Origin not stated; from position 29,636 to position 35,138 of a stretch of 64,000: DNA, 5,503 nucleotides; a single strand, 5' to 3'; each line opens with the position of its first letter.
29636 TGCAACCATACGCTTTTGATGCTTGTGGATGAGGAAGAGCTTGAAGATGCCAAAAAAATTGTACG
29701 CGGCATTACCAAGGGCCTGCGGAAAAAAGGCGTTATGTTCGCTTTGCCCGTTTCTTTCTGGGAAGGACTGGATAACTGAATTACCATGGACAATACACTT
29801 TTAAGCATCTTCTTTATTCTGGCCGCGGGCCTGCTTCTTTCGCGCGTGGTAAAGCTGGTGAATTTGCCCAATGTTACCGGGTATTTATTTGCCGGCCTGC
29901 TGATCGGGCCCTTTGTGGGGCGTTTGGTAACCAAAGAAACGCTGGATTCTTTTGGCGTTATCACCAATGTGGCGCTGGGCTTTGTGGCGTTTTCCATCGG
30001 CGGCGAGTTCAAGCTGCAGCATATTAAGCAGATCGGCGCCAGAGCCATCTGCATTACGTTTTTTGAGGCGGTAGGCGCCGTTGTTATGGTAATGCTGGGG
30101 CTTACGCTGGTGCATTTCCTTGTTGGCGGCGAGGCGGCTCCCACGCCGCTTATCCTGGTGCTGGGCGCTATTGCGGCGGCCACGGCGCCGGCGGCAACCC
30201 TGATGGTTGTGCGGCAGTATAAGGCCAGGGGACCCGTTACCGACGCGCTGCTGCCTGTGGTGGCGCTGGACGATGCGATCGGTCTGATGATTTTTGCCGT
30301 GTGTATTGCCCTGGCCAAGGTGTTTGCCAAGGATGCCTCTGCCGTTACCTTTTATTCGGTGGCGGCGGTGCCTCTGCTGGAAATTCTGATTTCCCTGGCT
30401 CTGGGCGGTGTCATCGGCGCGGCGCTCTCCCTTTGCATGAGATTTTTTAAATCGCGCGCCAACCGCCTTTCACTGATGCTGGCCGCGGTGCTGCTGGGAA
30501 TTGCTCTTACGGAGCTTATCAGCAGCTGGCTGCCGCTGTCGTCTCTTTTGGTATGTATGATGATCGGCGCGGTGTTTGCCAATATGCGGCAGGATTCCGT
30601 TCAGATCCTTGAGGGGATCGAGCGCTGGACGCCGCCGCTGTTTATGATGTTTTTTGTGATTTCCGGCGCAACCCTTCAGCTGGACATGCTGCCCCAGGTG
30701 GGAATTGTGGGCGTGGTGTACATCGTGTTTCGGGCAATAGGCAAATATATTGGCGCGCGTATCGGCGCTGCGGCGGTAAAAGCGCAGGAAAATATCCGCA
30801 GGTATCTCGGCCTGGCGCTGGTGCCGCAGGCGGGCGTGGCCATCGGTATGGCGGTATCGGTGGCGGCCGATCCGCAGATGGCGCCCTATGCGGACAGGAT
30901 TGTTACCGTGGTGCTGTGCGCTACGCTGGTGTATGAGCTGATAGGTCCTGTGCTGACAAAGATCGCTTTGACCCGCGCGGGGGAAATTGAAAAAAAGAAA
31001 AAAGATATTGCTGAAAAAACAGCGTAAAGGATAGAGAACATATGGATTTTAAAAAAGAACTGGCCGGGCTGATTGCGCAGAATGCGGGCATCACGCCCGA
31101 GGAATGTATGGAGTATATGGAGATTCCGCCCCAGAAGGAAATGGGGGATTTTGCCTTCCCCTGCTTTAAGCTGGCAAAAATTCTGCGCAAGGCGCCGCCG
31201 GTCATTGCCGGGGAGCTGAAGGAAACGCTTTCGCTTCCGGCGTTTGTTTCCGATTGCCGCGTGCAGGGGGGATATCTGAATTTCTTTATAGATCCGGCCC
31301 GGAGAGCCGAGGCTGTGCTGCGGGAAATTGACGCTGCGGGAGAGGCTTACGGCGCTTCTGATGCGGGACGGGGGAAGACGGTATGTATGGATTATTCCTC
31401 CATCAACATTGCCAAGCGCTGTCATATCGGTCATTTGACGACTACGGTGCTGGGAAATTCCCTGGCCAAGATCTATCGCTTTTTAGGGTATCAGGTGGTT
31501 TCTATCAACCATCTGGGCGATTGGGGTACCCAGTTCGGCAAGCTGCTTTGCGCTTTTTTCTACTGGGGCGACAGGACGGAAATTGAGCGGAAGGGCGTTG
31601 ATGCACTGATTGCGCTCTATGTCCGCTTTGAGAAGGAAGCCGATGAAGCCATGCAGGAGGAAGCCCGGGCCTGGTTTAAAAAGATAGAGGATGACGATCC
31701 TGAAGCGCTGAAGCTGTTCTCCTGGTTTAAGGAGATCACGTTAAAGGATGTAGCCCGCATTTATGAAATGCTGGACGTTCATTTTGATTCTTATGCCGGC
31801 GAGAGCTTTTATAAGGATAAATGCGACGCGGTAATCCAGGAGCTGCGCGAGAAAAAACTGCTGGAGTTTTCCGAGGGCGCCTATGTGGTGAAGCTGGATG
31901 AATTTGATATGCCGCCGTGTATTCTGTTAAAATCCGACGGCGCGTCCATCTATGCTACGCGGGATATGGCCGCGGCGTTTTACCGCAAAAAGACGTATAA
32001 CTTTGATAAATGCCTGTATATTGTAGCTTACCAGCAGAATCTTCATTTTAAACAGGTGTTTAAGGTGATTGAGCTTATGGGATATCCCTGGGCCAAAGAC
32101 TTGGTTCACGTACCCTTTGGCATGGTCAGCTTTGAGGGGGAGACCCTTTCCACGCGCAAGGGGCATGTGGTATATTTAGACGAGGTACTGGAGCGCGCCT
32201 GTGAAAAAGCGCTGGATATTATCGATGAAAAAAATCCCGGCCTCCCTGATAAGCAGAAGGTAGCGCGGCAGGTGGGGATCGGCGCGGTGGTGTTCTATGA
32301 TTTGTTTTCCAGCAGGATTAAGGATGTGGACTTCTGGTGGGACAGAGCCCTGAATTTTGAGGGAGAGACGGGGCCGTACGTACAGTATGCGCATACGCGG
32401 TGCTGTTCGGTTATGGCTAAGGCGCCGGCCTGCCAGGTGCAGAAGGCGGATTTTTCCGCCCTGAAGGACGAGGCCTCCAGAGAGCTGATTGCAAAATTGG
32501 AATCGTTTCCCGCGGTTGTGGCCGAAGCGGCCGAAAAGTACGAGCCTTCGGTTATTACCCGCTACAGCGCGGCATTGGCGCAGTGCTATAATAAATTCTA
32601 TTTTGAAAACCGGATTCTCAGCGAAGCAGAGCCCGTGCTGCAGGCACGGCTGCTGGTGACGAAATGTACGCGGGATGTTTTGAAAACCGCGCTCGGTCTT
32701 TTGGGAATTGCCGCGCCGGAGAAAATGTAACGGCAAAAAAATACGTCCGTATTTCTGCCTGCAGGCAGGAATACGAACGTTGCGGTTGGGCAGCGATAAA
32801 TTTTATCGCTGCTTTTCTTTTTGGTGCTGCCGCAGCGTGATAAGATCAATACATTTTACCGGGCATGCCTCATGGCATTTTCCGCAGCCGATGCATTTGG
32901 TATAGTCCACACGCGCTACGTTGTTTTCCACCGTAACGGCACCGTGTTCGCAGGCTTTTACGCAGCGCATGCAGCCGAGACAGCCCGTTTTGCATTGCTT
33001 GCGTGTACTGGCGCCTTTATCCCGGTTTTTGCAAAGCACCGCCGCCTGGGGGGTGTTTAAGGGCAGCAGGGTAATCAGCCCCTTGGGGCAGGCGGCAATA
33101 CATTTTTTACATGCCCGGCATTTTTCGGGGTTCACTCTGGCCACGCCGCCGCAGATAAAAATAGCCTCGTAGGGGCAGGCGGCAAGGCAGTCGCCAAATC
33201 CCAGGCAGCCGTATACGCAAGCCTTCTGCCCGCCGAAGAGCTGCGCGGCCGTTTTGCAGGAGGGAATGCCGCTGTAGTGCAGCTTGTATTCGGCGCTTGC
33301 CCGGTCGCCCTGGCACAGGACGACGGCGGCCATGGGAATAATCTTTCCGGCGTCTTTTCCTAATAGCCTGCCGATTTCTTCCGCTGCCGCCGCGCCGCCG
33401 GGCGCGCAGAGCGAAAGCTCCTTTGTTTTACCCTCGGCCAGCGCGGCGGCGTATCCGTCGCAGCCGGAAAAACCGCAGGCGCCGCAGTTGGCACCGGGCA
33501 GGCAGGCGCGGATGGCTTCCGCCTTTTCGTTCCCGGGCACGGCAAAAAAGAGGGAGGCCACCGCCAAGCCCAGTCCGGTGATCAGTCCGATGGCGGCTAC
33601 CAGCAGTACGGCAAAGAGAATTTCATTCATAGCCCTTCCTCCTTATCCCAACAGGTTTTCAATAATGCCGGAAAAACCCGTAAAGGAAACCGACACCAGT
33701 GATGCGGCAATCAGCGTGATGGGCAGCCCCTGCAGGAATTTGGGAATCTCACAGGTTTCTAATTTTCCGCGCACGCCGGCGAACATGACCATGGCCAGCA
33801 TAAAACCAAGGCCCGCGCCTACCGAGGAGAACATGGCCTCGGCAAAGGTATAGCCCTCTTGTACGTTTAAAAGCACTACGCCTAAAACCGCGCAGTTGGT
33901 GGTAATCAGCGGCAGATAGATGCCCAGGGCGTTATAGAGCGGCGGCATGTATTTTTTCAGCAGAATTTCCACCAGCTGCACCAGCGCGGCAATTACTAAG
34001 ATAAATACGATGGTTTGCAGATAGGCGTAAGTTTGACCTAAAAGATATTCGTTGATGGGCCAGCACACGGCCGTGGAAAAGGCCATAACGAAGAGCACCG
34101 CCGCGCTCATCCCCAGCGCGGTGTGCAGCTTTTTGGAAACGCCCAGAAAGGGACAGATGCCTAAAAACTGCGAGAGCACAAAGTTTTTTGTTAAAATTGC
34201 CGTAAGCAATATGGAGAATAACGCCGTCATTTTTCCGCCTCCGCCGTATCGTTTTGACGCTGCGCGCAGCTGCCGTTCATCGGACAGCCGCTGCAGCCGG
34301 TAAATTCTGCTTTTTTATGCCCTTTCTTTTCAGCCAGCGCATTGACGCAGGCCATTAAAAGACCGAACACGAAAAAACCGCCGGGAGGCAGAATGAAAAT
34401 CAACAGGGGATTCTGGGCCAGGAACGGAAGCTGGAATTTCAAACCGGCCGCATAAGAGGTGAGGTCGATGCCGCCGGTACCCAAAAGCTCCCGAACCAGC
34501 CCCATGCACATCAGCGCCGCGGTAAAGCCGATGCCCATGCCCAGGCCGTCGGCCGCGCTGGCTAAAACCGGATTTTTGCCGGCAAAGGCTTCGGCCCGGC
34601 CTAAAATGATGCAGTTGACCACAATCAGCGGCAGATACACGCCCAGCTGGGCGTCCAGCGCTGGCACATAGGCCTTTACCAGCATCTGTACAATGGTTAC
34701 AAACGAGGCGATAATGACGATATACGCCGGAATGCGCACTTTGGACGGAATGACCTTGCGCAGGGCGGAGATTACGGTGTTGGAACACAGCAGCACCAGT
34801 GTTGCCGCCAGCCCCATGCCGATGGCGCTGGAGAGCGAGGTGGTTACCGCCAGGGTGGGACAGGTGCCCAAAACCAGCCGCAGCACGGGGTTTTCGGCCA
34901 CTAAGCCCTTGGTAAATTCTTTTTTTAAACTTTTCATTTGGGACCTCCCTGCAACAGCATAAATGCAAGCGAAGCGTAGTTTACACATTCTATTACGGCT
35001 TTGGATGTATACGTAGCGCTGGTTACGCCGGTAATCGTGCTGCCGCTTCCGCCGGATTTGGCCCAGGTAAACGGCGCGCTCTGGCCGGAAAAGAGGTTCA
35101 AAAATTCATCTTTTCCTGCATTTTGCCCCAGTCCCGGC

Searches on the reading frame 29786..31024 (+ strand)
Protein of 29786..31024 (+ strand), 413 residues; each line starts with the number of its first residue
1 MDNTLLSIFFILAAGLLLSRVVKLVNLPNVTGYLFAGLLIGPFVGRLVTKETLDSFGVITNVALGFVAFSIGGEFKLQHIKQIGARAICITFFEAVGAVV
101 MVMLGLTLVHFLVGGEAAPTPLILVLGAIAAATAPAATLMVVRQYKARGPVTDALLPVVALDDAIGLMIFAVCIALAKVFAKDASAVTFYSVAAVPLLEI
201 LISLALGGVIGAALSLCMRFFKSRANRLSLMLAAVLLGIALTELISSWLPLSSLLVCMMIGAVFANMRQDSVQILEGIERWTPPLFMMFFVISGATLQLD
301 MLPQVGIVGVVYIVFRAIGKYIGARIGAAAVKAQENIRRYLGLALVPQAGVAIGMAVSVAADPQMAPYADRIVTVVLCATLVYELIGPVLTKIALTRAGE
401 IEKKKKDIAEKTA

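Call 38: search_protein_families(library=ncbifam, max_evalue=1e-10, proteins=[window:29786-31024:+])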
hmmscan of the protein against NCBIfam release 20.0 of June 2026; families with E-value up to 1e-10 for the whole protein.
window:29786-31024:+ (413 aa): 0 families

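Call 64: search_protein_families(library=pfam, max_evalue=0.00001, proteins=[window:29786-31024:+])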
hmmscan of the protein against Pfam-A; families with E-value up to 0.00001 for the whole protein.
window:29786-31024:+ (413 aa): 1 family
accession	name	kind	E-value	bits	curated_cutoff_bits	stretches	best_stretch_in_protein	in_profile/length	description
PF00999.27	Na_H_Exchanger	-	4.6e-26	92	26.2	1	14-392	7-370/375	Sodium/hydrogen exchanger, transmembrane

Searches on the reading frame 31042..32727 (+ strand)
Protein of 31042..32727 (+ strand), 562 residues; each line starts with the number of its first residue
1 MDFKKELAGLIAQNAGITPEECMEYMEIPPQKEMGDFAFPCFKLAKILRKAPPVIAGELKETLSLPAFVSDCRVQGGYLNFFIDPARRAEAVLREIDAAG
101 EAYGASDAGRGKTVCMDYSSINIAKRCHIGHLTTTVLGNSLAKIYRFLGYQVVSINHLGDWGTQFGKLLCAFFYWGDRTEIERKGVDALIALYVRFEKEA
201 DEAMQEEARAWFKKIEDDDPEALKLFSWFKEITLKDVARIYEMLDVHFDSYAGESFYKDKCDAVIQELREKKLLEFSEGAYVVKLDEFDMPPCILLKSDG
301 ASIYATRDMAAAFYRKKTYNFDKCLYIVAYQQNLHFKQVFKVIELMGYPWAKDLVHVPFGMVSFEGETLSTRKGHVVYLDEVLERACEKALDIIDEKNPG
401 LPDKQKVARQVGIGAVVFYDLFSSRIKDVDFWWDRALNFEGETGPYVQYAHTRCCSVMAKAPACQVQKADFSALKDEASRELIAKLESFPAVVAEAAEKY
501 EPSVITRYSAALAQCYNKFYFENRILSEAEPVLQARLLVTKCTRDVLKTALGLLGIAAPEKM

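Call 64: search_protein_families(library=pfam, max_evalue=0.00001, proteins=[window:31042-32727:+])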
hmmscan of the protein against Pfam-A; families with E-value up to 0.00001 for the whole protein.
window:31042-32727:+ (562 aa): 3 families
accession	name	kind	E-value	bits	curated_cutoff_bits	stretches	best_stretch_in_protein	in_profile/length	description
PF00750.26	tRNA-synt_1d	-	1.6e-86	290.9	23.3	1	106-433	14-349/349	tRNA synthetases class I (R), catalytic domain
PF05746.21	DALR_1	-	7.2e-32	110.4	22.3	1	447-562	1-117/117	DALR anticodon binding domain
PF03485.21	Arg_tRNA_synt_N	-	4.9e-15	56.4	21.5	1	11-83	15-85/85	Arginyl tRNA synthetase N terminal domain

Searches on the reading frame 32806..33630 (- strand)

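Call 38: search_protein_families(library=ncbifam, max_evalue=1e-10, proteins=[window:32806-33630:-])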
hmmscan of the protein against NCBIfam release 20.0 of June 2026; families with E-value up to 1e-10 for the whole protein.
window:32806-33630:- (275 aa): 11 families
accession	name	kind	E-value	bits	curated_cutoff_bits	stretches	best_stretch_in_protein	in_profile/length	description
NF005503.0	PRK07118.1-2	equivalog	1.6e-65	221.2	252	1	5-264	3-262/292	RnfABCDGE type electron transport complex subunit B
NF005504.0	PRK07118.1-3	equivalog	2.4e-65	220.8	437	1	1-270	1-274/293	Fe-S cluster domain-containing protein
NF005506.0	PRK07118.1-5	equivalog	1e-60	205.5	388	1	5-271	7-271/279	Fe-S cluster domain-containing protein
NF041836.1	rnfB_Methano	equivalog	5.6e-55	186.6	445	1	5-263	8-264/265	Rnf electron transport complex subunit RnfB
NF005505.0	PRK07118.1-4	equivalog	2.5e-54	184.5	378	1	5-263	8-264/265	Fe-S cluster domain-containing protein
TIGR01944.1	rnfB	subfamily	6.5e-29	100.8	68.7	1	1-93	1-91/190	RnfABCDGE type electron transport complex subunit B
NF003475.0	PRK05113.1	equivalog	4.6e-28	98.4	203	1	1-95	1-93/190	electron transport complex subunit RsxB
NF006446.0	PRK08764.1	equivalog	1.4e-18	67.1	220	0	35-92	7-63/139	Rnf electron transport complex subunit RnfB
NF005415.0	PRK06991.1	equivalog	2.7e-16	60.1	281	0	37-101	8-68/284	electron transport complex subunit RsxB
NF040770.1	hetero_SS_HdrA2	exception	2.9e-11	42.2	1100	0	215-270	577-632/777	CoB-CoM heterodisulfide reductase HdrA2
TIGR02700.1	flavo_MJ0208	hypoth_equivalog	8.4e-11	41.6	251.35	0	214-261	147-194/234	dihydromethanopterin reductase (acceptor)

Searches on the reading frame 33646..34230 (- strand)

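Call 38: search_protein_families(library=ncbifam, max_evalue=1e-10, proteins=[window:33646-34230:-])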
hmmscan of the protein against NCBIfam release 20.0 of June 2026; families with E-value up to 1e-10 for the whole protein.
window:33646-34230:- (195 aa): 11 families
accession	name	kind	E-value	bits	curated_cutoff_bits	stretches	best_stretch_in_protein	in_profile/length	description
TIGR01943.1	rnfA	subfamily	1.4e-74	250.6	229.3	1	4-190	3-190/190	RnfABCDGE type electron transport complex subunit A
NF003481.0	PRK05151.1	equivalog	1.5e-62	211.2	240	1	1-191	1-192/193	electron transport complex subunit RsxA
NF041835.1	rnfA_Methano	equivalog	1.4e-60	205.1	300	1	3-190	5-193/195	Rnf electron transport complex subunit RnfA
TIGR01940.1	nqrE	equivalog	2.7e-53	181.3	247.55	1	4-189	3-199/200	NADH:ubiquinone reductase (Na(+)-transporting) subunit E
NF002200.0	PRK01061.1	equivalog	2e-44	152.1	351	1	3-189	10-209/250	Na(+)-translocating NADH-quinone reductase subunit E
NF009108.0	PRK12456.1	equivalog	1.6e-41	142.6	398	1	4-189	5-197/199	Na(+)-translocating NADH-quinone reductase subunit E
NF009070.0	PRK12405.1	subfamily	3.7e-28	98.3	184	1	4-157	4-152/231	electron transport complex subunit RsxE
TIGR01948.1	rnfE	subfamily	1.3e-26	93.4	213.4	1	7-162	3-153/196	RnfABCDGE type electron transport complex subunit E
NF041839.1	rnfE_Methano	equivalog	1.3e-22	80.6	350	1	7-169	5-162/203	Rnf electron transport complex subunit RnfE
NF006777.0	PRK09292.1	equivalog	2.8e-21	76.2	235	1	6-156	9-154/209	NADH:ubiquinone reductase (Na(+)-transporting) subunit D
TIGR01939.1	nqrD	equivalog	1.9e-17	63.8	244.85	1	6-158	8-155/207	NADH:ubiquinone reductase (Na(+)-transporting) subunit D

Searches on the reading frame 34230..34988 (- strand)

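Call 38: search_protein_families(library=ncbifam, max_evalue=1e-10, proteins=[window:34230-34988:-])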
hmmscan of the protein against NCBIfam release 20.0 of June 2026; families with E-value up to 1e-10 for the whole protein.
window:34230-34988:- (253 aa): 11 families
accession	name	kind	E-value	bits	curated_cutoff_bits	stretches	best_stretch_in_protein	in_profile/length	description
NF009070.0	PRK12405.1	subfamily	2.3e-80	269.1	184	1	18-228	1-216/231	electron transport complex subunit RsxE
TIGR01948.1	rnfE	subfamily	3.3e-73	245.5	213.4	1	23-220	2-195/196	RnfABCDGE type electron transport complex subunit E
NF041839.1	rnfE_Methano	equivalog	4.3e-68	229.1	350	1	23-224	4-200/203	Rnf electron transport complex subunit RnfE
NF006777.0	PRK09292.1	equivalog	3.1e-53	180.6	235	1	17-224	3-207/209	NADH:ubiquinone reductase (Na(+)-transporting) subunit D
TIGR01939.1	nqrD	equivalog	2.8e-49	167.8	244.85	1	18-222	3-205/207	NADH:ubiquinone reductase (Na(+)-transporting) subunit D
TIGR01943.1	rnfA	subfamily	1.4e-25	90.8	229.3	1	27-171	9-159/190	RnfABCDGE type electron transport complex subunit A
TIGR01940.1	nqrE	equivalog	6.3e-21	75.6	247.55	1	25-171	7-169/200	NADH:ubiquinone reductase (Na(+)-transporting) subunit E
NF041835.1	rnfA_Methano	equivalog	1.4e-20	74.6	300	1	19-167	4-158/195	Rnf electron transport complex subunit RnfA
NF003481.0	PRK05151.1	equivalog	3.8e-20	72.9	240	1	30-172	13-161/193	electron transport complex subunit RsxA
NF002200.0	PRK01061.1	equivalog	3.4e-14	53.1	351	1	88-177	95-185/250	Na(+)-translocating NADH-quinone reductase subunit E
NF009108.0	PRK12456.1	equivalog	2.9e-12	47.1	398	1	25-173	9-169/199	Na(+)-translocating NADH-quinone reductase subunit E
